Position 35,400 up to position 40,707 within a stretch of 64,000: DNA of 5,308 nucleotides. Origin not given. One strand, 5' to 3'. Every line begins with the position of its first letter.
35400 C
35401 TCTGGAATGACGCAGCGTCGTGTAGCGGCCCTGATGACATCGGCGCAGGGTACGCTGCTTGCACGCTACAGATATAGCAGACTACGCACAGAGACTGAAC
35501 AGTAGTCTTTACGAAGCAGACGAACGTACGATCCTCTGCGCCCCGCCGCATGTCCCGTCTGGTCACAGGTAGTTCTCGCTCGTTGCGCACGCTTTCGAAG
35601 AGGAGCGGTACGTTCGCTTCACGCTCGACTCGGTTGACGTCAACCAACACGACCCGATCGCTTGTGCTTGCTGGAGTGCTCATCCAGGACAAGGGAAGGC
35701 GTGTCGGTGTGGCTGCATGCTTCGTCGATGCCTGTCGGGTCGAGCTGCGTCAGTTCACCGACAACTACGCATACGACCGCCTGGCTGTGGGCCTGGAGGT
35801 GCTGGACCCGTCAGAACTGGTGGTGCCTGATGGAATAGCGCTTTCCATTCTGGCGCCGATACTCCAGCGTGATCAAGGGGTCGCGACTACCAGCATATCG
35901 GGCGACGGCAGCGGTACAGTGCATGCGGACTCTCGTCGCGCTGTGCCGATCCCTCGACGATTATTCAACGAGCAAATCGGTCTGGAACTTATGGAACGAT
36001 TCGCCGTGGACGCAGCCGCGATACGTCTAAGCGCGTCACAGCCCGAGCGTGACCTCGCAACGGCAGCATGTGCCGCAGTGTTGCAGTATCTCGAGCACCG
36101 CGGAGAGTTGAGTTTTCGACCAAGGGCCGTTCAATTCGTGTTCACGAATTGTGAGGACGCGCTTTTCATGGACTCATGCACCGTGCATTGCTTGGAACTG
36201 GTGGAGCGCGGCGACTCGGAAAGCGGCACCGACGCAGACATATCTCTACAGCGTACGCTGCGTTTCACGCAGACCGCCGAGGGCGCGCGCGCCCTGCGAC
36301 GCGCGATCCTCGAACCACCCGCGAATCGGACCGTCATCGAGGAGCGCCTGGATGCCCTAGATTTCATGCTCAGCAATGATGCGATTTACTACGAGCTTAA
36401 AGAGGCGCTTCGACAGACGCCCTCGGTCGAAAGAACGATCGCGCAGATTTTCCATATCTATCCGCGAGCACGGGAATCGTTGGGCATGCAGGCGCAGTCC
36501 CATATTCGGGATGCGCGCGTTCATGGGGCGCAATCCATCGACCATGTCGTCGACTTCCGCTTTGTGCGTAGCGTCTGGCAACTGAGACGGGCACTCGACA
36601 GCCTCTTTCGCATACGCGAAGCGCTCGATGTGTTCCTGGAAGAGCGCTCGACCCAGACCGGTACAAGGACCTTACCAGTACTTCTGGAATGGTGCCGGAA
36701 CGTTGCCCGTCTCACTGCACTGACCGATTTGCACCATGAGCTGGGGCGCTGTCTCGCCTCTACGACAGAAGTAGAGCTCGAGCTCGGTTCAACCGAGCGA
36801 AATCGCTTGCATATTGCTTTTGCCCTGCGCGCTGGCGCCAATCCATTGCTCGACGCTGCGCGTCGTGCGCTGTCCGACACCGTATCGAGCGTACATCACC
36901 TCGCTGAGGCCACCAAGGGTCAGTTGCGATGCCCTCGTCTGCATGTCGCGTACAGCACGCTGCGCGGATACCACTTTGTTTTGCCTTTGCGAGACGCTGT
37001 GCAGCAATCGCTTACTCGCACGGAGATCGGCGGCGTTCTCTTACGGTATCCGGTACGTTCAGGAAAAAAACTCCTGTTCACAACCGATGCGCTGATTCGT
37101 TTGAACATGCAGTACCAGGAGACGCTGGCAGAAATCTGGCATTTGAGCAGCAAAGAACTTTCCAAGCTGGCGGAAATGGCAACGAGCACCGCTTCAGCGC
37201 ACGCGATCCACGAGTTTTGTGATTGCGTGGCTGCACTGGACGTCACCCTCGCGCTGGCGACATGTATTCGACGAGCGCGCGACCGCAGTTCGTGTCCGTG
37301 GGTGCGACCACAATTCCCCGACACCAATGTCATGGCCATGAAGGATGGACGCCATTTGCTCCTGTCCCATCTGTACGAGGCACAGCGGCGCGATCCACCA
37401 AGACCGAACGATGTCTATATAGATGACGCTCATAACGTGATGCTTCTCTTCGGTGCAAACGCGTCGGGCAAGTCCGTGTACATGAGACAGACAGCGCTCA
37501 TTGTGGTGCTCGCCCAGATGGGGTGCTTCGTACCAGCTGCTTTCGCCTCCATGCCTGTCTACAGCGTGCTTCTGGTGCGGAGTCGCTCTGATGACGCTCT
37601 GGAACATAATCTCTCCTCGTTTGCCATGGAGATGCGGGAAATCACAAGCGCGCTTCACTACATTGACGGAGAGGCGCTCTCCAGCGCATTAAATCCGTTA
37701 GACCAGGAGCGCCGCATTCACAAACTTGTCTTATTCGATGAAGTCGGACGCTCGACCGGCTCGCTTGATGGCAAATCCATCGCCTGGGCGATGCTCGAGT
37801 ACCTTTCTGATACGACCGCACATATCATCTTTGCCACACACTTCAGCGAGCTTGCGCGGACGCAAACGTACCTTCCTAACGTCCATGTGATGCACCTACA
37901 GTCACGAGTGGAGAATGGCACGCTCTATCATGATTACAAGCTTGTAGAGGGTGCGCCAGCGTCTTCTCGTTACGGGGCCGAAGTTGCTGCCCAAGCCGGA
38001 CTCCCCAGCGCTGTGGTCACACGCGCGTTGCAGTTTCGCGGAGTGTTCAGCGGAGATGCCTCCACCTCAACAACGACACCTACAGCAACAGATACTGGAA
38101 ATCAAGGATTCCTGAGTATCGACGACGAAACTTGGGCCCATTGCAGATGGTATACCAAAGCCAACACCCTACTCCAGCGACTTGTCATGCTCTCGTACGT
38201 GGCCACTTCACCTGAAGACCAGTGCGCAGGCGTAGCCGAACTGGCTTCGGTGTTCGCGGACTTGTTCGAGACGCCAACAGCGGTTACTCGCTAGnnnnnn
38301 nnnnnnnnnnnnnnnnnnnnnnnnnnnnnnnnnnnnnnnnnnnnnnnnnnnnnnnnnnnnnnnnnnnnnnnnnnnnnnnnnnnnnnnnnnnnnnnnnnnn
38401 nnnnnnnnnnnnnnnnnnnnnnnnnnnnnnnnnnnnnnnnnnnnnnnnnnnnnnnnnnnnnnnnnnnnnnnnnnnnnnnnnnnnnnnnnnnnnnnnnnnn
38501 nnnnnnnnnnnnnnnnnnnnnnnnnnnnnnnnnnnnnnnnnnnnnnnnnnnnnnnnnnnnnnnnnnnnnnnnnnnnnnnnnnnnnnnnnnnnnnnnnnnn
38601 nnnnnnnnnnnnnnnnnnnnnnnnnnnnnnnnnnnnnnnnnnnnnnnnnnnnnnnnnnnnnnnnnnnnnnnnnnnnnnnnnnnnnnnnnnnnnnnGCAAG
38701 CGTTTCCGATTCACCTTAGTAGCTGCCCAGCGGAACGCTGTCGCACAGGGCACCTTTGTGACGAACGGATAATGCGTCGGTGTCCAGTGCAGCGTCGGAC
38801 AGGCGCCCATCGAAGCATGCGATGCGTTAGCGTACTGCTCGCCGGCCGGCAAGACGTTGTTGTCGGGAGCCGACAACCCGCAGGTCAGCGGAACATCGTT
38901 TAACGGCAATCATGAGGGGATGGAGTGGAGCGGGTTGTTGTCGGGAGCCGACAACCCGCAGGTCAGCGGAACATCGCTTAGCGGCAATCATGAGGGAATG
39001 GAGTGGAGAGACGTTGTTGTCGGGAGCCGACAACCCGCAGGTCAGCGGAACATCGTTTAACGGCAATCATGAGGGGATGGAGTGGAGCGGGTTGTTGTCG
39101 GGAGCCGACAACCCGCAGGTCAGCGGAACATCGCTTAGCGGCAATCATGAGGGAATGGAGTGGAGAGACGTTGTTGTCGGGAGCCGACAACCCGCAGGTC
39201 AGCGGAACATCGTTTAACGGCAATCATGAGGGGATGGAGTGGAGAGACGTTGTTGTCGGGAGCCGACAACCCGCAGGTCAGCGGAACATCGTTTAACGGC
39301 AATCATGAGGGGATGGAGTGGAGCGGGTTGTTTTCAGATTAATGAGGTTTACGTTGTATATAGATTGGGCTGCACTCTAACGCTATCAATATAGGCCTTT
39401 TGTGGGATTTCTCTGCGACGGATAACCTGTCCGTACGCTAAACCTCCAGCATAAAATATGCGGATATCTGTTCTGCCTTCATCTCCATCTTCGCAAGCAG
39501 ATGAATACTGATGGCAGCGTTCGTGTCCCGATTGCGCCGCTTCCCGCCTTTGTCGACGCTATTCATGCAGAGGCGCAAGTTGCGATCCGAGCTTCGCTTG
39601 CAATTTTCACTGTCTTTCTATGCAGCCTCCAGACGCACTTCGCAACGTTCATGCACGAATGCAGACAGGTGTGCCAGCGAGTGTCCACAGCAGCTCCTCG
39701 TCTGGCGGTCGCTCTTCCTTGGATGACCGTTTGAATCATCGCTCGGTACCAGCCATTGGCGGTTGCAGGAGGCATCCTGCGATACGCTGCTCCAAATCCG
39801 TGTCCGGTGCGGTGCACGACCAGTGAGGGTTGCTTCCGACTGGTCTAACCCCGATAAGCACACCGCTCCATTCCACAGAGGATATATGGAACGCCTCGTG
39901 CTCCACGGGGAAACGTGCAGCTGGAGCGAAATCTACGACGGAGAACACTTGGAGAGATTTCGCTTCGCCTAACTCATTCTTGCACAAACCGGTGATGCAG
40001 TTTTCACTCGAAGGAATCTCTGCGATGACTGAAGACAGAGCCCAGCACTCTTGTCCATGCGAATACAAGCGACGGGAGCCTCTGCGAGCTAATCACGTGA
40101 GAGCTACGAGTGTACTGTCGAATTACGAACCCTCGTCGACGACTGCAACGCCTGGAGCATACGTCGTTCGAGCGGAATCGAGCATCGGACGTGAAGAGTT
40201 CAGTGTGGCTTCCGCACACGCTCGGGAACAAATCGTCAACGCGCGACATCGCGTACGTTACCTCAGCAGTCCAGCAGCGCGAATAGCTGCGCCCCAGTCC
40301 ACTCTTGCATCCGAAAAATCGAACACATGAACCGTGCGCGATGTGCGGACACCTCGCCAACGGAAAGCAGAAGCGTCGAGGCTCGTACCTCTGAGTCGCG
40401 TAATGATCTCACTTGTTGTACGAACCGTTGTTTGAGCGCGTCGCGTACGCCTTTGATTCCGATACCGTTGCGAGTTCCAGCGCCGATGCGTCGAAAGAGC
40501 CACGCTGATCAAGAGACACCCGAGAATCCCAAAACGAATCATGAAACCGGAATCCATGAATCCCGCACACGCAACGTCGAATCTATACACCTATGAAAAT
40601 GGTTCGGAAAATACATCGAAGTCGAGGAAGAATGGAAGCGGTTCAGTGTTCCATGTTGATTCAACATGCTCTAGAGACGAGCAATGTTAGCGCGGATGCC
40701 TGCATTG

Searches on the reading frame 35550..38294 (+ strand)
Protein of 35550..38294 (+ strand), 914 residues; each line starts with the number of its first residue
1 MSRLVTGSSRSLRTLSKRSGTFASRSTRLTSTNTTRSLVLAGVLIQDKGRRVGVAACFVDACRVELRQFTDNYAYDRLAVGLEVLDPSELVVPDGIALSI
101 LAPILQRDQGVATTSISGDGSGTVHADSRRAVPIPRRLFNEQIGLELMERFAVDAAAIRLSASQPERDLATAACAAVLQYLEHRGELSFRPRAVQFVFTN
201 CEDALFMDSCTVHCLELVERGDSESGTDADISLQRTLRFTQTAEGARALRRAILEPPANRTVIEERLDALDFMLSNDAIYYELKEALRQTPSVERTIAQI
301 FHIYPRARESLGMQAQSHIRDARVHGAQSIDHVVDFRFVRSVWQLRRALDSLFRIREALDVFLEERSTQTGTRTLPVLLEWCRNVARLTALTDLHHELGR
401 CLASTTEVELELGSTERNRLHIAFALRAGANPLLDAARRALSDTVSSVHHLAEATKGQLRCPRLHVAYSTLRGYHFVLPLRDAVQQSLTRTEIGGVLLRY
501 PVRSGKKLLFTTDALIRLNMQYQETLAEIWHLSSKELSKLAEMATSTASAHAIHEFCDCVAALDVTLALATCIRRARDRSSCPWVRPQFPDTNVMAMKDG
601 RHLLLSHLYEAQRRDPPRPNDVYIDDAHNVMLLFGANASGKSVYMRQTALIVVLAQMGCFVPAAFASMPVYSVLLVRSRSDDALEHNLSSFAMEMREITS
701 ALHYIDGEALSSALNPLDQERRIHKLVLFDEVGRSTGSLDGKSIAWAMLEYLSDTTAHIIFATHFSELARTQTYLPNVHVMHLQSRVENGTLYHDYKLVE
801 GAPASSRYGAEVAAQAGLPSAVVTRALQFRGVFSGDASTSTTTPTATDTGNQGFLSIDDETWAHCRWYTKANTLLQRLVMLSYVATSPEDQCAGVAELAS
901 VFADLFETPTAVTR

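Call 11: search_protein_families(library=pfam, proteins=[window:35550-38294:+])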
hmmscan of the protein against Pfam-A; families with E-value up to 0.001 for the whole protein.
window:35550-38294:+ (914 aa): 4 families
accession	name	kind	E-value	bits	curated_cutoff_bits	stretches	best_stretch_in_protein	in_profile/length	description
PF00488.27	MutS_V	-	3.8e-46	157.9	30.2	1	632-828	2-182/188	MutS domain V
PF05192.23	MutS_III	-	4.9e-18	66.6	34.1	1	211-570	2-194/194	MutS domain III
PF05190.23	MutS_IV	-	4.8e-05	24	22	1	429-524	1-88/92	MutS family domain IV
PF05188.22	MutS_II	-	5.7e-05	24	25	1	41-183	5-123/133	MutS domain II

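Call 12: find_encoding_contigs(protein=window:35550-38294:+, flank=10000, max_places=4)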
Protein window:35550-38294:+ (914 aa): no gene with exactly this product is on record in the collection.

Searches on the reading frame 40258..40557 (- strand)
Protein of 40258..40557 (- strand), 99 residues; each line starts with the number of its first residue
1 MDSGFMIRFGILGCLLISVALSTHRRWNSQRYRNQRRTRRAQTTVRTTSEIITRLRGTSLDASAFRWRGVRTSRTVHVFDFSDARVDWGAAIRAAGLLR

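Call 50: find_encoding_contigs(protein=window:40258-40557:-, flank=10000, max_places=10)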
Protein window:40258-40557:- (99 aa): 1 contig read that carries it; 1 place shown.
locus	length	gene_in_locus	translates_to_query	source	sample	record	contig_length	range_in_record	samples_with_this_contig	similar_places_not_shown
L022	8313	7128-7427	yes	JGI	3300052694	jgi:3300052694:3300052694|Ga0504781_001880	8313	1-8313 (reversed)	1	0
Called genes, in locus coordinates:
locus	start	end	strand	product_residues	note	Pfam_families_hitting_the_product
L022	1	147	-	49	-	?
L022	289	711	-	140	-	-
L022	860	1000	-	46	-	-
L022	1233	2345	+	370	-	PF00535:Glycos_transf_2, PF13641:Glyco_tranf_2_3 (weak)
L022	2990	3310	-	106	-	-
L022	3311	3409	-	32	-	-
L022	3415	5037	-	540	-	PF03357:Snf7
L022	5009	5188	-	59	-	-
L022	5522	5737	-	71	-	-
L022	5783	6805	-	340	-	PF21278:YlmH_1st, PF17774:YlmH_RBD, PF01479:S4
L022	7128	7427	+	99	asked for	-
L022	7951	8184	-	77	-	-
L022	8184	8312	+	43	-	?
